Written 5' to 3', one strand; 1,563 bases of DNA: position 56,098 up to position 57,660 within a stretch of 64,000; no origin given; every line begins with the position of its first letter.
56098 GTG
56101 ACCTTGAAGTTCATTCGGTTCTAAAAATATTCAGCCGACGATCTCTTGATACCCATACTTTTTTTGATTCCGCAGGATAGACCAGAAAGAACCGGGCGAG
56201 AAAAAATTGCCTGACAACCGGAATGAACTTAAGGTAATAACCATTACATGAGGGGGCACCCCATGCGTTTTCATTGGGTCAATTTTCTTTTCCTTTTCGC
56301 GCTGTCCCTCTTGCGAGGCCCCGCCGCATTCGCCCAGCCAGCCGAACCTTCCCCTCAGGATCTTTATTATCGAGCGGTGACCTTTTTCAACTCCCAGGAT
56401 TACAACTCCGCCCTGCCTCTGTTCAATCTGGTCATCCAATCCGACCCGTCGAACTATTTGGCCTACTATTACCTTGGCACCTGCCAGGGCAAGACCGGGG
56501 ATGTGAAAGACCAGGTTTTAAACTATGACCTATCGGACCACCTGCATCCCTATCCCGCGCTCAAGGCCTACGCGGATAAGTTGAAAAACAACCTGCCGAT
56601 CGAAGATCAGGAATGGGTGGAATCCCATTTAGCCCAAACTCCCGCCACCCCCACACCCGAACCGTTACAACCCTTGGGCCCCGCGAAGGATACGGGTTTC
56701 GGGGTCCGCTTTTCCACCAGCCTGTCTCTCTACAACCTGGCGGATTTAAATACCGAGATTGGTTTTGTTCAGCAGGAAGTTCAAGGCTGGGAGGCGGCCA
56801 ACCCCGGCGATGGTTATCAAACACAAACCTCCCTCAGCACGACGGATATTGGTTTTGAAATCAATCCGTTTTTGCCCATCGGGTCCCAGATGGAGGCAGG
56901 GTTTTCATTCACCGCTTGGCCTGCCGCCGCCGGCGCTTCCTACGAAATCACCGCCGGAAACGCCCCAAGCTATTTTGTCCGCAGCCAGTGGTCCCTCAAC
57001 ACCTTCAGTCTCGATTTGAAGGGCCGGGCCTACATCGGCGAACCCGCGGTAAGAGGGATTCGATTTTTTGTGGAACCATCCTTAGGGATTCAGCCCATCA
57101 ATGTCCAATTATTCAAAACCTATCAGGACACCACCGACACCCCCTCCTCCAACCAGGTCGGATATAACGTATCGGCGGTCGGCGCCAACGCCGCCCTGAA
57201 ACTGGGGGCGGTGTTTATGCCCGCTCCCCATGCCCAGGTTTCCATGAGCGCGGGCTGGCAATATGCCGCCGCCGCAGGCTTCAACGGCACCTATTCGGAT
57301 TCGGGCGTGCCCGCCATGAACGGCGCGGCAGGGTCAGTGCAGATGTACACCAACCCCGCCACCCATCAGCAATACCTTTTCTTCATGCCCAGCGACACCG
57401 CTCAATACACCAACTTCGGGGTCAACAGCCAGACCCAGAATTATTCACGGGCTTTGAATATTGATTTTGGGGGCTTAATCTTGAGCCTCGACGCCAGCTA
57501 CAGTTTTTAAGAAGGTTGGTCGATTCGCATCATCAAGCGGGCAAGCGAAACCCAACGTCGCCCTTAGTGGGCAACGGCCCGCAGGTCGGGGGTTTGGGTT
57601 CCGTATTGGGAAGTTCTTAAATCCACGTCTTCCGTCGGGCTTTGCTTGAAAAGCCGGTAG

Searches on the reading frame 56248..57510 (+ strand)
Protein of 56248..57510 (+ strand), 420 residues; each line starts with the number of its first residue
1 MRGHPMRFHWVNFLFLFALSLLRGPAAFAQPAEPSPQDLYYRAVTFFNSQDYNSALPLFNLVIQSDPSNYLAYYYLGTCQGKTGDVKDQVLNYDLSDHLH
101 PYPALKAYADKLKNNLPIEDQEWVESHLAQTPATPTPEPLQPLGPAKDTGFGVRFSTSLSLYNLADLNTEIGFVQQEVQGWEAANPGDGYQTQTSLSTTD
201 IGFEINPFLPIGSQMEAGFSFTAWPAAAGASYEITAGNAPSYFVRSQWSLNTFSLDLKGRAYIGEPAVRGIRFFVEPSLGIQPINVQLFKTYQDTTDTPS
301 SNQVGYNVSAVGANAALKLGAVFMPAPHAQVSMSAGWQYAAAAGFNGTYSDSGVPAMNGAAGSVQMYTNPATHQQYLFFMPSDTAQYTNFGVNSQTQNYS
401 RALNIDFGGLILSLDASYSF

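Call 68: search_protein_families(library=pfam, proteins=[window:56248-57510:+], max_evalue=0.001)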
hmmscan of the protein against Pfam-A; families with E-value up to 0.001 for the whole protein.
window:56248-57510:+ (420 aa): 2 families
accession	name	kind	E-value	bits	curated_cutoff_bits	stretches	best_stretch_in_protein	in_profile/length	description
PF00515.34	TPR_1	-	0.00044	20.4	27.8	0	39-69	4-34/34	Tetratricopeptide repeat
PF13431.12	TPR_17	-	0.00067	20.2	24.4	0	58-86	1-29/34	Tetratricopeptide repeat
